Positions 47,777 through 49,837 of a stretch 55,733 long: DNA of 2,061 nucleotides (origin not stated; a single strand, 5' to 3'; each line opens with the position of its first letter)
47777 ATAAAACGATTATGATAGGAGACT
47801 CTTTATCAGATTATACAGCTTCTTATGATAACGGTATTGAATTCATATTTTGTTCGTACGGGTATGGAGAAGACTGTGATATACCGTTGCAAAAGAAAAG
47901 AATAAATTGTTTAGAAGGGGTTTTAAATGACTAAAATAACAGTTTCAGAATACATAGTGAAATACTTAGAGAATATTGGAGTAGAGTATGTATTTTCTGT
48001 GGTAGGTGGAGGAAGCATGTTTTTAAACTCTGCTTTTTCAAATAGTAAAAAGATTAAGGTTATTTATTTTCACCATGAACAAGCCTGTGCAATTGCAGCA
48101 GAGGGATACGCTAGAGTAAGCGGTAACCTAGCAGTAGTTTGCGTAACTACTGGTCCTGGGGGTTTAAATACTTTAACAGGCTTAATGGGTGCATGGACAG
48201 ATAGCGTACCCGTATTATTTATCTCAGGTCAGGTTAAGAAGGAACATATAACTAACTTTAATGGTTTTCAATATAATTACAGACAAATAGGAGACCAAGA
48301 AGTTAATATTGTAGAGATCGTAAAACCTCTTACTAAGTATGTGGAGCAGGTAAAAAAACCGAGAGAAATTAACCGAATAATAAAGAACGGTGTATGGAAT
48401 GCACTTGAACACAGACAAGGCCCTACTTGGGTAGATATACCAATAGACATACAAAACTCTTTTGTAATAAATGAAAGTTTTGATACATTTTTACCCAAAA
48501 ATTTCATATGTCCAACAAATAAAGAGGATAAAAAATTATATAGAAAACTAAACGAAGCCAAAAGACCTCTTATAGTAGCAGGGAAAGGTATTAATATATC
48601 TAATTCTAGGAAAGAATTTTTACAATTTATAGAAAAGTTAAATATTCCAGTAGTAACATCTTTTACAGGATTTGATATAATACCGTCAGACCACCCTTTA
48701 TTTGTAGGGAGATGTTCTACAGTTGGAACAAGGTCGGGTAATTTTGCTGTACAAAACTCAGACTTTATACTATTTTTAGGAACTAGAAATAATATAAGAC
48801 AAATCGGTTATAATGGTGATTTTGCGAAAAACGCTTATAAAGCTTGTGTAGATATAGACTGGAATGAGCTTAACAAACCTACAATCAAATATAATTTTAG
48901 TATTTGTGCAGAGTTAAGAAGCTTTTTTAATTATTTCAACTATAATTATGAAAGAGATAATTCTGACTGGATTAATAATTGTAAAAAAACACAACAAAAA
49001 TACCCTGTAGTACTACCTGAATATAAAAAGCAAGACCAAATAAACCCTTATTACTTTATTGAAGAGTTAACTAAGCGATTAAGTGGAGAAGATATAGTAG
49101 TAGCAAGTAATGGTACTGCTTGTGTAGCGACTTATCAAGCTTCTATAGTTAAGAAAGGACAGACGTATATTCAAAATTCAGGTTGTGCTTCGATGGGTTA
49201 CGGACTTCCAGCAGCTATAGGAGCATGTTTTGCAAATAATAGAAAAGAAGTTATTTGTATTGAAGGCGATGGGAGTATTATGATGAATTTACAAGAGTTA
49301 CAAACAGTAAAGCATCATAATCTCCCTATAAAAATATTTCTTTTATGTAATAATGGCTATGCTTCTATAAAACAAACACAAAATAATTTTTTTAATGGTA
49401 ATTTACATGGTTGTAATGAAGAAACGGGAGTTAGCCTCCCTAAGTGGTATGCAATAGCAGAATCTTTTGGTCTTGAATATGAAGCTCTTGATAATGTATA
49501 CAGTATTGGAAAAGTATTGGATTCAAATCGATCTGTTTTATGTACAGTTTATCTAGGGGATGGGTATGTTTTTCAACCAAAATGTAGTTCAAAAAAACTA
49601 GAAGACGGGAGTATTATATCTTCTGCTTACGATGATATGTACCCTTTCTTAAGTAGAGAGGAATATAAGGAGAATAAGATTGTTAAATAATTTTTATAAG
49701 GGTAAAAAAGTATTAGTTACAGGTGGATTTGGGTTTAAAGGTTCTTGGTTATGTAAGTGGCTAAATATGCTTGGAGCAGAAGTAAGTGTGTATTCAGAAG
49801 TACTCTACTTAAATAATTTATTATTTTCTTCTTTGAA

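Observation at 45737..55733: Phage-borne operon of at least 10 genes for a CDP-activated branched-chain 3,6-dideoxyhexose and its transfer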

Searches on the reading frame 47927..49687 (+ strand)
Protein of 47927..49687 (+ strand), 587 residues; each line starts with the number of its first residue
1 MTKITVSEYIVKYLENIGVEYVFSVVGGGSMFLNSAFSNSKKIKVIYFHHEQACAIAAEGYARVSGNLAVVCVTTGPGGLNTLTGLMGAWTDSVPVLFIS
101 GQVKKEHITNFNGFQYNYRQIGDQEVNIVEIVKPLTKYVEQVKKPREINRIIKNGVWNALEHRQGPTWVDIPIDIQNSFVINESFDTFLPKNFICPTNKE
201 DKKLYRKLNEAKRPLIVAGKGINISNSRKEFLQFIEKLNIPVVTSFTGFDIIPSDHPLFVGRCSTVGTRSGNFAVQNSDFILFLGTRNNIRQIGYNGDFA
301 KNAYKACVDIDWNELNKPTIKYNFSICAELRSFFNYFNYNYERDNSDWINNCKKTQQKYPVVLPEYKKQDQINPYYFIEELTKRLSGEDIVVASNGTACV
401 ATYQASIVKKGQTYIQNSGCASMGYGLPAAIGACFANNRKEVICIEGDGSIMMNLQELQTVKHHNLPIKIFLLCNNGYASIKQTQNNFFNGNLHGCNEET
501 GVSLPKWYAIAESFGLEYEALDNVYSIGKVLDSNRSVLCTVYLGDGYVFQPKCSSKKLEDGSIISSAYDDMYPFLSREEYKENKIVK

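Call 7: search_protein_families(library=pfam, proteins=[window:47927-49687:+], max_evalue=0.01)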
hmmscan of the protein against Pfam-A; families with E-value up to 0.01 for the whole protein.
window:47927-49687:+ (587 aa): 3 families
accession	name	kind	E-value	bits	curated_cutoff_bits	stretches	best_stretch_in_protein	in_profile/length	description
PF02776.23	TPP_enzyme_N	-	2e-35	121.6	26.8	1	5-111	2-107/119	Thiamine pyrophosphate enzyme, N-terminal TPP binding domain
PF02775.26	TPP_enzyme_C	-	1.9e-31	109.3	21.9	1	396-521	3-127/151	Thiamine pyrophosphate enzyme, C-terminal TPP binding domain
PF00205.28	TPP_enzyme_M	-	2.5e-30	105.4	30.4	1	203-332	3-132/137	Thiamine pyrophosphate enzyme, central domain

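Call 8: search_protein_families(library=ncbifam, proteins=[window:47927-49687:+], max_evalue=0.01)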
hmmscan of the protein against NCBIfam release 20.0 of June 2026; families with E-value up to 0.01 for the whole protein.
window:47927-49687:+ (587 aa): 54 families (the best 25 are shown)
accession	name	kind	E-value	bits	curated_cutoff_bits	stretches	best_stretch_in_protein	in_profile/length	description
TIGR00118.1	acolac_lg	equivalog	5.2e-98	328.9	538.35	1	7-522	4-509/557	biosynthetic-type acetolactate synthase large subunit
NF005584.0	PRK07282.1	equivalog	2.6e-96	323.4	970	1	5-529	11-523/566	acetolactate synthase large subunit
NF004710.0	PRK06048.1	equivalog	2.1e-94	317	976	1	2-523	6-516/561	acetolactate synthase large subunit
NF006524.0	PRK08978.1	equivalog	2.1e-94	316.8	738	1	7-531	4-508/548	acetolactate synthase 2 catalytic subunit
NF006016.1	PRK08155.1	equivalog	1.2e-91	307.8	870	1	3-524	2-509/554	acetolactate synthase large subunit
NF005228.0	PRK06725.1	equivalog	3.1e-89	299.7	991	1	3-517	15-515/571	acetolactate synthase large subunit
NF004919.0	PRK06276.1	equivalog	2e-88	297.2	866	1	7-532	4-523/582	acetolactate synthase large subunit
NF005824.0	PRK07710.1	equivalog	2.7e-88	296.8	976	1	4-516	17-517/573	acetolactate synthase large subunit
NF005860.0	PRK07789.1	equivalog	2.2e-84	283.9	881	1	2-516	32-546/615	acetolactate synthase large subunit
NF006319.0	PRK08527.1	equivalog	1.4e-83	281.3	905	1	1-516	1-507/565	acetolactate synthase large subunit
NF005058.0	PRK06466.1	equivalog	4.5e-79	266.4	951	1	3-516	3-515/574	acetolactate synthase 3 large subunit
NF005651.0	PRK07418.1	subfamily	2.3e-78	263.9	942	1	3-531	18-547/617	acetolactate synthase large subunit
NF006525.0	PRK08979.1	equivalog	2.3e-76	257.4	1084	1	1-515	1-512/572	acetolactate synthase 3 large subunit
NF005364.0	PRK06882.1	equivalog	2.6e-75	254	1083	1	1-515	1-512/574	acetolactate synthase 3 large subunit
NF006581.0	PRK09107.1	equivalog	2.1e-72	244.3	974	1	3-517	10-523/595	acetolactate synthase 3 large subunit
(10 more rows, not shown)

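Call 16: find_encoding_contigs(protein=window:47927-49687:+, flank=10000, max_places=6)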
Protein window:47927-49687:+ (587 aa): 2 contigs read that carry it; 1 place shown.
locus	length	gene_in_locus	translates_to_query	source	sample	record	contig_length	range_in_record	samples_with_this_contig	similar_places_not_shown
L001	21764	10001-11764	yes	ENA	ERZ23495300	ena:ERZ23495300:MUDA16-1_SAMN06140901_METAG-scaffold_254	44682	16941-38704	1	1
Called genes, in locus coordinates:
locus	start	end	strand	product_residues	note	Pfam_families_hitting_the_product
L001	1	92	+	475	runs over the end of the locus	-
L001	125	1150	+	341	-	-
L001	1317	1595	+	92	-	-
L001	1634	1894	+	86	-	-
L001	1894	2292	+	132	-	-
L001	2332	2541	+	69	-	-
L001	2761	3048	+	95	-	-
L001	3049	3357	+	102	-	-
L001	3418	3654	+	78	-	-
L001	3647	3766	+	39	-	-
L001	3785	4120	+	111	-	-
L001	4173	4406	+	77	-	-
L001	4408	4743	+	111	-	-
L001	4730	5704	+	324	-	-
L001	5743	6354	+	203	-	PF12844:HTH_19 (weak)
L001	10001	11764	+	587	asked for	PF02776:TPP_enzyme_N, PF00205:TPP_enzyme_M, PF02775:TPP_enzyme_C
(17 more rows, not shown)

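Call 22: find_homologous_proteins(query=window:47927-49687:+, max_evalue=1e-20)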
Query window:47927-49687:+ (587 aa): 8000 proteins with E <= 1e-20 among 8000 candidates; the best 120 are listed.
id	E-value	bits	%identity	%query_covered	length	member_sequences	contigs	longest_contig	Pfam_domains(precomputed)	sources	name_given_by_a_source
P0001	0.0e+0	1357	100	100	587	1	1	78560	PF02775.27,PF02776.24,PF00205.29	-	-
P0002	9.8e-208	709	55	99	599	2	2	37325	PF02775.27,PF02776.24,PF00205.29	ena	-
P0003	1.5e-206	705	55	99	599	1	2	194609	PF02775.27,PF02776.24,PF00205.29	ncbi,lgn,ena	ncbi:MAG: thiamine pyrophosphate-binding protein [bacterium]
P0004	2.7e-206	705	55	99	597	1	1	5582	PF02775.27,PF02776.24,PF00205.29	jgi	-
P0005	4.7e-206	704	54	99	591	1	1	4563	PF02775.27,PF02776.24,PF00205.29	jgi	-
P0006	1.4e-205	702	55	99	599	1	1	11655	PF02775.27,PF02776.24,PF00205.29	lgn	-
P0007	6.8e-205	700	55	99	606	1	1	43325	PF02775.27,PF02776.24,PF00205.29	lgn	-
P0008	1.0e-203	696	55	99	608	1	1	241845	PF02775.27,PF02776.24,PF00205.29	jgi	jgi:acetolactate synthase-1/2/3 large subunit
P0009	1.3e-203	696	55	99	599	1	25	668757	PF02775.27,PF02776.24,PF00205.29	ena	-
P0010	7.6e-203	693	53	99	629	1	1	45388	PF02775.27,PF02776.24,PF00205.29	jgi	-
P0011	8.6e-202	690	53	99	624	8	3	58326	PF02775.27,PF02776.24,PF00205.29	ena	-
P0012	5.4e-201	687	52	99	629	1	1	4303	PF02775.27,PF02776.24,PF00205.29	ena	-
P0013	6.6e-201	687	52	99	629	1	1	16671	PF02775.27,PF02776.24,PF00205.29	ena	-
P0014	6.8e-201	687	54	100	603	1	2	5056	PF02775.27,PF02776.24,PF00205.29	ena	-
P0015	8.0e-201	687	53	99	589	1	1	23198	PF02775.27,PF02776.24,PF00205.29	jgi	-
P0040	3.3e-189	648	51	99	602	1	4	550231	PF02775.27,PF02776.24,PF00205.29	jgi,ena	-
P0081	1.7e-184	633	50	99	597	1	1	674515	PF02775.27,PF02776.24,PF00205.29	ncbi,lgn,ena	-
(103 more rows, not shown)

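Call 23: search_solved_structures(query=window:47927-49687:+, max_evalue=1e-10)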
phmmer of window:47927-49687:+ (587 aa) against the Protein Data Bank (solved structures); distinct sequences matched with E-value up to 1e-10: 149 (the best 60 are shown).
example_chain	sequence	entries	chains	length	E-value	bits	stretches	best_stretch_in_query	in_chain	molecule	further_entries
8rph_A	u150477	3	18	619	1.8e-109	370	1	3-580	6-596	Thiamine pyrophosphate-binding protein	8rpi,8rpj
5ahk_A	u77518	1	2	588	3.6e-70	240.2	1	6-552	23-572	ACETOLACTATE SYNTHASE II, LARGE SUBUNIT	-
3e9y_A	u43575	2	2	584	7.6e-70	239.1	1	8-492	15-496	Acetolactate synthase, chloroplastic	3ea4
7u25_A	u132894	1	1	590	1.5e-69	238.2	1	8-492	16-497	Acetolactate synthase, chloroplastic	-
7stq_A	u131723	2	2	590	2e-69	237.7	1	8-492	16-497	Acetolactate synthase, chloroplastic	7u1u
7tzz_A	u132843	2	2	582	2.6e-69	237.4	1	8-492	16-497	Acetolactate synthase, chloroplastic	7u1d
6u9h_A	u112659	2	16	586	2.7e-69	237.3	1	8-492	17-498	Acetolactate synthase, chloroplastic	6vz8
1ybh_A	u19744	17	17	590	2.8e-69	237.3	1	8-492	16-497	Acetolactate synthase, chloroplast | Acetolactate synthase | Acetolactate synthase, chloroplastic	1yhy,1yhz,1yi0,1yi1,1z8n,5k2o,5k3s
8et5_A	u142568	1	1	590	2.8e-69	237.3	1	8-492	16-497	Acetolactate synthase, chloroplastic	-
6lpi_A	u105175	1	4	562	2.6e-66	227.5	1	3-523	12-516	Acetolactate synthase isozyme 1 large subunit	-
6dek_A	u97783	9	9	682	7.7e-53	183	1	18-543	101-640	Acetolactate synthase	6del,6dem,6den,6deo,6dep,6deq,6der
8x3x_A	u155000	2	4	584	6.1e-50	173.4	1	4-493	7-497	BbmA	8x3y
8xod_A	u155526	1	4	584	6.2e-50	173.4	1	4-493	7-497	BbmA-G484F complex with CBOA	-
1jsc_A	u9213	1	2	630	1.4e-48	168.9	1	15-516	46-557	ACETOHYDROXY-ACID SYNTHASE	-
6u9d_A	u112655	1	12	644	1.5e-48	168.8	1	15-516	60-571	Acetolactate synthase catalytic subunit, mitochondrial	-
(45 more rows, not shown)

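Call 24: find_encoding_contigs(protein=P0009, flank=10000, max_places=2)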
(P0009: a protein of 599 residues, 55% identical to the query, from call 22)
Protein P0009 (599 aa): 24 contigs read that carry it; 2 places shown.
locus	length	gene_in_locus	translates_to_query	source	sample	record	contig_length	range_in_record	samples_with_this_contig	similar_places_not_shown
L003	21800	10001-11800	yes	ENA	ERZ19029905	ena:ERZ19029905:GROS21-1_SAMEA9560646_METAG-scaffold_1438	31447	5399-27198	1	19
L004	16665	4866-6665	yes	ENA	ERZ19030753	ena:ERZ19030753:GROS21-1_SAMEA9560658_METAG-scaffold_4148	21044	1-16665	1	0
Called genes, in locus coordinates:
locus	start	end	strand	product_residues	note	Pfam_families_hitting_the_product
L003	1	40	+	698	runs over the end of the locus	PF00771:FHIPEP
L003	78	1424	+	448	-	PF00006:ATP-synt_ab, PF18269:T3SS_ATPase_C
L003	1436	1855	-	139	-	-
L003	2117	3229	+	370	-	PF04321:RmlD_sub_bind (weak), PF01073:3Beta_HSD (weak), PF01370:Epimerase, PF02719:Polysacc_synt_2, PF16363:GDP_Man_Dehyd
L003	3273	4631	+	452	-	PF00155:Aminotran_1_2 (weak), PF01041:DegT_DnrJ_EryC1, PF00266:Aminotran_5 (weak), PF01053:Cys_Met_Meta_PP (weak)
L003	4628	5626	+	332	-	PF13489:Methyltransf_23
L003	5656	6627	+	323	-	PF01370:Epimerase, PF04321:RmlD_sub_bind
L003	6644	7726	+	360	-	PF03102:NeuB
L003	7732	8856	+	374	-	PF22674:C2185-like_N, PF05050:Methyltransf_21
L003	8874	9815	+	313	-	PF00535:Glycos_transf_2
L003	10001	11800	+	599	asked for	PF02776:TPP_enzyme_N, PF00205:TPP_enzyme_M, PF02775:TPP_enzyme_C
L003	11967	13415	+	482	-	-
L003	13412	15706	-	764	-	PF01593:Amino_oxidase, PF13450:NAD_binding_8, PF13489:Methyltransf_23, PF08241:Methyltransf_11 (weak), PF08242:Methyltransf_12 (weak), PF13649:Methyltransf_25 (faint), PF13847:Methyltransf_31 (weak)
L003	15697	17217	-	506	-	PF13231:PMT_2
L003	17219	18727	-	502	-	PF13231:PMT_2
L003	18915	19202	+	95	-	-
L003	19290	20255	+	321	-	PF00480:ROK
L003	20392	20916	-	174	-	PF01464:SLT, PF27553:SLT_superhelical (weak)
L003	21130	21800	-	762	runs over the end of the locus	PF21196:PcrA_UvrD_tudor (weak)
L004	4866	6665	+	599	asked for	PF02776:TPP_enzyme_N, PF00205:TPP_enzyme_M, PF02775:TPP_enzyme_C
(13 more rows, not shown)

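Call 25: find_encoding_contigs(protein=P0003, flank=10000, max_places=2)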
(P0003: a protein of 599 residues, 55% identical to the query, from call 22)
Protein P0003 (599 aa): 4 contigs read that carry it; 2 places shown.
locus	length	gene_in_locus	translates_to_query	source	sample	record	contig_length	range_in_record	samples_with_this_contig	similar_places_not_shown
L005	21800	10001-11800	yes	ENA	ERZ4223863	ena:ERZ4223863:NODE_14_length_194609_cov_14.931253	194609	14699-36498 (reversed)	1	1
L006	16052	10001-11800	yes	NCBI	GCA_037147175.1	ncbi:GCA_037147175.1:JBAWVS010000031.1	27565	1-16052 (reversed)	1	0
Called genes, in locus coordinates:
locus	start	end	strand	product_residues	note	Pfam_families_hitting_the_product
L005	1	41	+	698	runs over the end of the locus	PF00771:FHIPEP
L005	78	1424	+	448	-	PF00006:ATP-synt_ab, PF18269:T3SS_ATPase_C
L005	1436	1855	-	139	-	-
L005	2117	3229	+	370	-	PF04321:RmlD_sub_bind (weak), PF01073:3Beta_HSD (weak), PF01370:Epimerase, PF02719:Polysacc_synt_2, PF16363:GDP_Man_Dehyd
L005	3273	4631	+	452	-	PF00155:Aminotran_1_2 (weak), PF01041:DegT_DnrJ_EryC1, PF01053:Cys_Met_Meta_PP (weak)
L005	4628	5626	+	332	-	PF13489:Methyltransf_23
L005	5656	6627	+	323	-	PF01370:Epimerase, PF04321:RmlD_sub_bind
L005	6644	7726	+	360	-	PF03102:NeuB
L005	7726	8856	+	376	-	PF22674:C2185-like_N, PF05050:Methyltransf_21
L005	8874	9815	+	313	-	PF00535:Glycos_transf_2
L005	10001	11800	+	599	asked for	PF02776:TPP_enzyme_N, PF00205:TPP_enzyme_M, PF02775:TPP_enzyme_C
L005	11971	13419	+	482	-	-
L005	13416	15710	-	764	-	PF01593:Amino_oxidase, PF13450:NAD_binding_8, PF13489:Methyltransf_23, PF08241:Methyltransf_11, PF08242:Methyltransf_12, PF13649:Methyltransf_25 (weak), PF13847:Methyltransf_31 (weak)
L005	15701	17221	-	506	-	PF13231:PMT_2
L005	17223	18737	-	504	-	PF13231:PMT_2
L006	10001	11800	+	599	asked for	PF02776:TPP_enzyme_N, PF00205:TPP_enzyme_M, PF02775:TPP_enzyme_C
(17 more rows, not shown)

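Call 31: find_related_loci(query=A1, collection=viral_contigs, flank=10000)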
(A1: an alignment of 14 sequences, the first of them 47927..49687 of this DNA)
Query A1 (587 aa) in viral_contigs; peptide patterns used: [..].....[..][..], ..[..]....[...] (x = any residue, [..] = any of these).
134 stretches matched a pattern; 105 encode a relative of the query (tblastn E <= 1e-3); the best 80 are kept; 80 distinct loci.
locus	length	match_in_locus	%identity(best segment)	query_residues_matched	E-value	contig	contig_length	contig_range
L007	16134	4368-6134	52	4-585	0e+0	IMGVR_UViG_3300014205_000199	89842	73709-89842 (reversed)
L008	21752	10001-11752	47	2-574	5e-175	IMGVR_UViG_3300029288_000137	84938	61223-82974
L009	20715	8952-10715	48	4-585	0e+0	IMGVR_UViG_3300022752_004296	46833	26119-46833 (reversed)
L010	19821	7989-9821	43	4-585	1e-160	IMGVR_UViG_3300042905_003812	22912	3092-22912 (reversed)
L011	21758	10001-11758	44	4-585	4e-159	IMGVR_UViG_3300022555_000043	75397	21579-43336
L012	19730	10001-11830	42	4-585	8e-154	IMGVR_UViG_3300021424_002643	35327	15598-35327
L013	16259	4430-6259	42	4-585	8e-154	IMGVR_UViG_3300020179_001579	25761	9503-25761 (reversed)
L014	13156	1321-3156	42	4-585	1e-152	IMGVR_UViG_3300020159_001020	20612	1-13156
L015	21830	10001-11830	42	4-585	1e-152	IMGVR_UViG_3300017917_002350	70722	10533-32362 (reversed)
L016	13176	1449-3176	41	4-571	2e-145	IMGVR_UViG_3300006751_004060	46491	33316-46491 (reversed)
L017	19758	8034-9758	42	4-572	5e-144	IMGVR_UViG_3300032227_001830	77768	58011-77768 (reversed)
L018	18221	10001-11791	44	4-583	2e-143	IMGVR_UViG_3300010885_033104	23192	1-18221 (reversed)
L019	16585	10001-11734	41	6-579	1e-142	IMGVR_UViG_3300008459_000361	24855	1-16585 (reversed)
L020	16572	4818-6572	41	3-581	5e-141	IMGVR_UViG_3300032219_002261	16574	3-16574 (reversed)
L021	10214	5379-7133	41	3-581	5e-141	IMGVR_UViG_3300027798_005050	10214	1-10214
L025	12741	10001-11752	41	4-582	1e-135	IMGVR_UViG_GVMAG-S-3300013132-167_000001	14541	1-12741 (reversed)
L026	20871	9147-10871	41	4-572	3e-135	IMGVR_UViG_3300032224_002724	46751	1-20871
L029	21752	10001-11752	40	4-582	1e-133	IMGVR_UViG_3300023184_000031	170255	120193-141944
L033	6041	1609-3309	40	1-564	1e-132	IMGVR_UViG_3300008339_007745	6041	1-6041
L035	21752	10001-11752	40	4-582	6e-132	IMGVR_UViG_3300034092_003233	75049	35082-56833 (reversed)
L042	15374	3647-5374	40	4-571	1e-128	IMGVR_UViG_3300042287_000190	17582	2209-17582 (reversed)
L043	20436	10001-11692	39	4-564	3e-128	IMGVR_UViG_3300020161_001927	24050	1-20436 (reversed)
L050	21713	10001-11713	37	4-571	6e-125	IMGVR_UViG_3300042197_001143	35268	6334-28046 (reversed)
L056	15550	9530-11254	38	4-571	2e-122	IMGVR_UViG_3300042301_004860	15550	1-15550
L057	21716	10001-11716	39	4-571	1e-122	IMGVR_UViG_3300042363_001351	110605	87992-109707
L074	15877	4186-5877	40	4-564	7e-119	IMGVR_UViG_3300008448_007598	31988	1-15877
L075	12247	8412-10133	39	4-571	2e-118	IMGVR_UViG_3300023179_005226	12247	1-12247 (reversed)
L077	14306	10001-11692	38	4-564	3e-118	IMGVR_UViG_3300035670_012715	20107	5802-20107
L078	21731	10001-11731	37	2-572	2e-117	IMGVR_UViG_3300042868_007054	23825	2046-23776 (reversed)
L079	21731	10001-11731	37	2-572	2e-117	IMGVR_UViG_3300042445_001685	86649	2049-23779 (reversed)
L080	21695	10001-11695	36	4-564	9e-117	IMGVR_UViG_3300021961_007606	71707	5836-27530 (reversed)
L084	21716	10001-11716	38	4-571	2e-112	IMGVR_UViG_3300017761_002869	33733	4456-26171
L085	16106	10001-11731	37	2-572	2e-117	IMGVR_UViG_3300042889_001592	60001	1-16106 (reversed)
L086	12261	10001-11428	40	4-469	4e-103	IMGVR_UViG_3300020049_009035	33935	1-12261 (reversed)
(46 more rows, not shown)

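Call 34: search_dna_similar(query=window:47927-49687:+, collection=phages, mode=protein, max_rows=40)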
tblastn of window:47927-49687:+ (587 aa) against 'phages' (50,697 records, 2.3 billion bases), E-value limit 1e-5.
Records with a match: 51; places in all: 52; records where one place covers at least 80% of the query: 34.
Best place of each record, by identity: <60% 51.
By first word of the organism name: Listeria 14; Salmonella 10; Staphylococcus 9; Acinetobacter 6; Escherichia 4; Bacteriophage 3; Campylobacter 2; Enterococcus 2; uncultured 1.
By host as written in the record: Listeria monocytogenes 14; - 11; Staphylococcus aureus 8; Homo sapiens 5; Salmonella enterica subsp. enterica serovar Kentucky 5; Escherichia coli O157:H7 ATCC 43895 4; Campylobacter jejuni 2; Staphylococcus epidermidis HD21-2 1; and 1 more.
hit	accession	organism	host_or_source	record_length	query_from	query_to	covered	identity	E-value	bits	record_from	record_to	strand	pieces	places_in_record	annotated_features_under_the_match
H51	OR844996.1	Staphylococcus phage SA 1306 Kay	Staphylococcus aureus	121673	7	557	94%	32.9%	6e-68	245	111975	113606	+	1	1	record has no annotation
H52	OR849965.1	Staphylococcus phage SA 1298 Kay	Staphylococcus aureus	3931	7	557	94%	32.9%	6e-68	244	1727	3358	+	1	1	record has no annotation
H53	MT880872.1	Staphylococcus phage PhiSepi-HH3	Staphylococcus epidermidis HD21-2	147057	7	523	88%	33.5%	2e-65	238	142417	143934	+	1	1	ilvB: acetolactate synthase large subunit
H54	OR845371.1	Escherichia phage ECO95 1-6-1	Escherichia coli O157:H7 ATCC 43895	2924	7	533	90%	30.7%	8e-61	223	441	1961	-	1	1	record has no annotation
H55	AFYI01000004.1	Salmonella enterica subsp. enterica serovar Infantis str. ...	Homo sapiens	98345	7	533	90%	30.7%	4e-60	223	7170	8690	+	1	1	acetolactate synthase, large subunit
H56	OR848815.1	Listeria phage LM 4-14-1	Listeria monocytogenes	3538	7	531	89%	30.4%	3e-57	213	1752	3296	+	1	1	record has no annotation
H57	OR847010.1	Listeria phage LM 4-11-1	Listeria monocytogenes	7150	7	531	89%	30.4%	4e-57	213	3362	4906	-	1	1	record has no annotation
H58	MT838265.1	Bacteriophage sp.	human fecal samples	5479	4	536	91%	29.8%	5e-61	224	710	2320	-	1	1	record has no annotation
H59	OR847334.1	Listeria phage LM 4-11-1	Listeria monocytogenes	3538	7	531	89%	30.2%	1e-56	211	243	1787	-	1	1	record has no annotation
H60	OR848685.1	Listeria phage LM 4-14-1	Listeria monocytogenes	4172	7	531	89%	30.2%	1e-56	211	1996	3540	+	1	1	record has no annotation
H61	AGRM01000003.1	Salmonella enterica subsp. houtenae str. ATCC BAA-1581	Homo sapiens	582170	7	533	90%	30.0%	5e-58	216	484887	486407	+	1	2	acetolactate synthase, large subunit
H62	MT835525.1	Bacteriophage sp.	human fecal samples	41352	4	515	87%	30.6%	1e-57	215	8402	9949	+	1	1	record has no annotation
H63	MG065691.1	Campylobacter phage A11a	Campylobacter jejuni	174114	3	523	89%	29.8%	2e-62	229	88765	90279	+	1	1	record has no annotation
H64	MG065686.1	Campylobacter phage A18a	Campylobacter jejuni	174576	3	523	89%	29.8%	2e-62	229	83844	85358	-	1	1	record has no annotation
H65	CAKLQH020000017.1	Acinetobacter phage MD-2021a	not known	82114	8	515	87%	30.3%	1e-53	203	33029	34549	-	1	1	ilvI: acetolactate synthase isozyme III large subunit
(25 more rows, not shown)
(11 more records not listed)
